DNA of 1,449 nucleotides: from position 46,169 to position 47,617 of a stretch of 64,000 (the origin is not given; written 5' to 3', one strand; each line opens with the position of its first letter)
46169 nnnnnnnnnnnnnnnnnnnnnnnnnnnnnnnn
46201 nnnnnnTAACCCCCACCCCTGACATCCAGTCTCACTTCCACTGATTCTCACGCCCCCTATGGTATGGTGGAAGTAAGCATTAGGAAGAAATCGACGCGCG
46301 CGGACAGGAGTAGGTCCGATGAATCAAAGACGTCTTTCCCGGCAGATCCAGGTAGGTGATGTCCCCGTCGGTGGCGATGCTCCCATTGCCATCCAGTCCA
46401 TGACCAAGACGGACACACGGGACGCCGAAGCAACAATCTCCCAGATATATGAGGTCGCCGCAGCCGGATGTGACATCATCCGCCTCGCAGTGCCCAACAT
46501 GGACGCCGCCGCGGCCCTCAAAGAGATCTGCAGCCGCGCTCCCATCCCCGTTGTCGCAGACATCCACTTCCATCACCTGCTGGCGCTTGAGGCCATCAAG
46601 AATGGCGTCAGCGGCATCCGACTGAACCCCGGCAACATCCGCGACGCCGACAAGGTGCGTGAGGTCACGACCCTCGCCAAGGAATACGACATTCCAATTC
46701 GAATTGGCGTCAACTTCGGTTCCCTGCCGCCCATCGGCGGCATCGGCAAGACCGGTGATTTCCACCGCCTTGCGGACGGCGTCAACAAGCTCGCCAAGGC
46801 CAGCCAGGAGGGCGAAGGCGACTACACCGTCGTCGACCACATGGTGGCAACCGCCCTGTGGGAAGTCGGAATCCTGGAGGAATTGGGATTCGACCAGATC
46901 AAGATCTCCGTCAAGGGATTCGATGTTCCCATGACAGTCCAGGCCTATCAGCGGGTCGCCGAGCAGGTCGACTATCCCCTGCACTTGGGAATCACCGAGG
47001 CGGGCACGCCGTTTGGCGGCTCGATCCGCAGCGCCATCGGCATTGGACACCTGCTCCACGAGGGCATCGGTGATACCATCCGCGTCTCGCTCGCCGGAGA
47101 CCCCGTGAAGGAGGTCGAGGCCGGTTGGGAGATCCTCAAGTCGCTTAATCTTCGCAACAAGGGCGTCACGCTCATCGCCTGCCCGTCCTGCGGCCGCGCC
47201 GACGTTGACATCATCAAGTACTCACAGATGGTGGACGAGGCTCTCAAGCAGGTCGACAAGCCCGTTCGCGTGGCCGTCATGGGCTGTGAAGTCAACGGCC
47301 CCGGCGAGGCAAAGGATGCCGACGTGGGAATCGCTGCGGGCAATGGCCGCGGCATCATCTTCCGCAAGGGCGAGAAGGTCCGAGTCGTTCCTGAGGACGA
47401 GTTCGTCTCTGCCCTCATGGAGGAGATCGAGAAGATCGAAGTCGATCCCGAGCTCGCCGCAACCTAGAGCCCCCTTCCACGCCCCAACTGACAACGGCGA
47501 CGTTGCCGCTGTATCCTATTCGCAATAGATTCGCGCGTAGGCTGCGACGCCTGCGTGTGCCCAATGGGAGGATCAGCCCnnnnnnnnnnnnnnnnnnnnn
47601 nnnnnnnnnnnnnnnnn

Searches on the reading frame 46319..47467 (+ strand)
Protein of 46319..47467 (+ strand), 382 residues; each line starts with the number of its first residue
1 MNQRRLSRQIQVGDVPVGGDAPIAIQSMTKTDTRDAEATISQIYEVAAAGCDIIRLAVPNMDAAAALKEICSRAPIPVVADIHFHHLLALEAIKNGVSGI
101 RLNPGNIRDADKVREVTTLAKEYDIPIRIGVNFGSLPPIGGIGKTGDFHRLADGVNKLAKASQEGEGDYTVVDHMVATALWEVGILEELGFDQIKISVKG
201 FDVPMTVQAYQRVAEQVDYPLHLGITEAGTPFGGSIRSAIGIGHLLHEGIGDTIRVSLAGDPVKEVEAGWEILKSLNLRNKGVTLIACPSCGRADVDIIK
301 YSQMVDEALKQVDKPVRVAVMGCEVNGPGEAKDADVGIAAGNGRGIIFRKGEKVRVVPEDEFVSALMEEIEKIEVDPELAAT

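Call 83: search_protein_families(library=pfam, proteins=[window:46319-47467:+], max_evalue=0.001)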
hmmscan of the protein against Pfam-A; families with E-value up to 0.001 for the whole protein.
window:46319-47467:+ (382 aa): 1 family
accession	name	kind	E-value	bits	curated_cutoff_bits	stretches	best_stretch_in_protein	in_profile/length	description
PF04551.19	GcpE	-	2.9e-137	457.7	32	1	8-372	2-343/343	GcpE protein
